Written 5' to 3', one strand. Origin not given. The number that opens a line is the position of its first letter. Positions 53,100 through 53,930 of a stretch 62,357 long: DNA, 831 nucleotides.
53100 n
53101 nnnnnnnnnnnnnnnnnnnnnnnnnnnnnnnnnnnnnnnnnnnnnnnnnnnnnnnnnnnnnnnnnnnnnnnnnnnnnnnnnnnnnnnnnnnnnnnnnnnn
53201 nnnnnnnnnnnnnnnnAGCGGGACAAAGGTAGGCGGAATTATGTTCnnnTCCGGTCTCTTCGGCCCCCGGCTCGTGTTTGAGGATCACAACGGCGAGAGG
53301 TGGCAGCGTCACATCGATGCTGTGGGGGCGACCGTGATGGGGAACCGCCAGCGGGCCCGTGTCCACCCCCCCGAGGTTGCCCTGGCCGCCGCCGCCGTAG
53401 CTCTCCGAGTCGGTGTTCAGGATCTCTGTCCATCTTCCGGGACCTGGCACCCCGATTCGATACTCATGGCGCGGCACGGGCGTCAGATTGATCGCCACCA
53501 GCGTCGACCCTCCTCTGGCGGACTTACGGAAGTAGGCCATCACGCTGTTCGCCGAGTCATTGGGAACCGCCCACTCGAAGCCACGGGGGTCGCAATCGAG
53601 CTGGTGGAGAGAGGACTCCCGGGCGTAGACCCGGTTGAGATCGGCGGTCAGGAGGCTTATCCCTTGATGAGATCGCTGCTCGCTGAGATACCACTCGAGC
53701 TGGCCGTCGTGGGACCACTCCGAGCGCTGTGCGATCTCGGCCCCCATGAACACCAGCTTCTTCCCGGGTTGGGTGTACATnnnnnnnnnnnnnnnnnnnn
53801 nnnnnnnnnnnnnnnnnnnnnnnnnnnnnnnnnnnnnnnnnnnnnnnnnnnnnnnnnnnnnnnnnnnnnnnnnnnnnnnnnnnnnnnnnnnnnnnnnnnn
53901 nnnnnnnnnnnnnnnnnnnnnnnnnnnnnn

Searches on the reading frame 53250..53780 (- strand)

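Call 29: search_protein_families(library=pfam, proteins=[window:53250-53780:-], max_evalue=0.01)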
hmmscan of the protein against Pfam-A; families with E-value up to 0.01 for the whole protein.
window:53250-53780:- (177 aa): 1 family
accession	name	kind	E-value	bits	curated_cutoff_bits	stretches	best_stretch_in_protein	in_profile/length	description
PF02806.24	Alpha-amylase_C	-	2.2e-25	89.3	21.2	1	70-170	1-95/95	Alpha amylase, C-terminal all-beta domain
